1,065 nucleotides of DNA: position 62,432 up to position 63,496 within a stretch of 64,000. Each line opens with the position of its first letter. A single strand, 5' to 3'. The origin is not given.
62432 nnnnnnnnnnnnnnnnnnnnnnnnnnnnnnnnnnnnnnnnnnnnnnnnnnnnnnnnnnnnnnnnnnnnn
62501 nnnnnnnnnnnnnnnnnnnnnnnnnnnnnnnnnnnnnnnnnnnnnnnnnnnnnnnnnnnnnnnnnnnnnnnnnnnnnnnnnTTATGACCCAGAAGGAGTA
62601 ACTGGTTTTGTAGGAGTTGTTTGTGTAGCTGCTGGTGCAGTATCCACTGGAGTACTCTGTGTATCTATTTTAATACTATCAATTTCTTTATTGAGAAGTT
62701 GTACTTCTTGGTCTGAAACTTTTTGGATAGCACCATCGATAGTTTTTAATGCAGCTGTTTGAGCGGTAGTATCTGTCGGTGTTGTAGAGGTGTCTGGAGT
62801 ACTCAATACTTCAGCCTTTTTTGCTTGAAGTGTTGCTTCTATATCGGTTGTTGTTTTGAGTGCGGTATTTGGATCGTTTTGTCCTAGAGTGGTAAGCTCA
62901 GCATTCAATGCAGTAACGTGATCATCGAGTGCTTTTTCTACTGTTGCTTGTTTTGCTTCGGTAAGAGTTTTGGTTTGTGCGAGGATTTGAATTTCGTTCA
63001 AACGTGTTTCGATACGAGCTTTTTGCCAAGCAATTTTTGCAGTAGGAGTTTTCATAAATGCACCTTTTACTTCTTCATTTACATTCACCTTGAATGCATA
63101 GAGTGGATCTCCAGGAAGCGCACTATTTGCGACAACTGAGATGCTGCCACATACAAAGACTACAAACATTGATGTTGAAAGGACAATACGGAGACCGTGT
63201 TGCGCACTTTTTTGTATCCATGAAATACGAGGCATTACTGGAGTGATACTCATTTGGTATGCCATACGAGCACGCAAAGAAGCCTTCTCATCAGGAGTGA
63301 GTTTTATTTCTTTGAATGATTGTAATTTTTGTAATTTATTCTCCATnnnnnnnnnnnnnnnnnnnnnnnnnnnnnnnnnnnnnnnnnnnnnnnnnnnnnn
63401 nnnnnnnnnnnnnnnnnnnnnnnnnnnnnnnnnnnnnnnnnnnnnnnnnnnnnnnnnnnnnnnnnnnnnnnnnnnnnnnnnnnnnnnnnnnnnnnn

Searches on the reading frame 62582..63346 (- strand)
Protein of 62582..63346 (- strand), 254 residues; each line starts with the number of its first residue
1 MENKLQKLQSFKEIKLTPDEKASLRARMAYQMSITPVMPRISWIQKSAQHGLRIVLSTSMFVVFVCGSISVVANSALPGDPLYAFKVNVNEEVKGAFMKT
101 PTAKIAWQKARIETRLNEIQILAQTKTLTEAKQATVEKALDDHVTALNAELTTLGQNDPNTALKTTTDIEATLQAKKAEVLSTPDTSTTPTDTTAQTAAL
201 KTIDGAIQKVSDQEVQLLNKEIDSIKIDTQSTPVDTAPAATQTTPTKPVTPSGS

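Call 25: find_encoding_contigs(protein=window:62582-63346:-, flank=10000, max_places=3)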
Protein window:62582-63346:- (254 aa): 1 contig read that carries it; 1 place shown.
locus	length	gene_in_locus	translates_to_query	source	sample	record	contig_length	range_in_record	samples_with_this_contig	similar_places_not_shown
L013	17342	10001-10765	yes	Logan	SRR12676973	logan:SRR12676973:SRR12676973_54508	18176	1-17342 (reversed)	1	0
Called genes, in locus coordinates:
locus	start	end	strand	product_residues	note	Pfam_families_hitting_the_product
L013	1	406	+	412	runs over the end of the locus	?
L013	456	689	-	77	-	-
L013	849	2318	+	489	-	PF13328:HD_4, PF01966:HD, PF04607:RelA_SpoT, PF02824:TGS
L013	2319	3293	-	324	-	PF02195:ParB_N, PF17762:HTH_ParB, PF23552:ParB_C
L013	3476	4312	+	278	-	PF01745:IPT, PF01715:IPPT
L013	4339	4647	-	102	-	-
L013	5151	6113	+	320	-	-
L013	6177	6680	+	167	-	PF05055:DUF677 (faint), PF05667:CCDC22_CC (weak)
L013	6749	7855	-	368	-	PF01926:MMR_HSR1, PF02421:FeoB_N (weak), PF06071:YchF-GTPase_C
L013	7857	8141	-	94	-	-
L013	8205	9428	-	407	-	PF07992:Pyr_redox_2, PF13454:NAD_binding_9 (faint), PF00070:Pyr_redox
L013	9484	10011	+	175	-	PF04542:Sigma70_r2, PF08281:Sigma70_r4_2, PF04545:Sigma70_r4 (weak)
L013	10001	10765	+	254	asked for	PF18915:DUF5667 (faint)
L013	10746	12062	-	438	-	PF00932:LTD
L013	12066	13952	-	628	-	PF01935:DUF87 (weak), PF02534:T4SS-DNA_transf, PF10412:TrwB_AAD_bind, PF12696:TraG-D_C (faint)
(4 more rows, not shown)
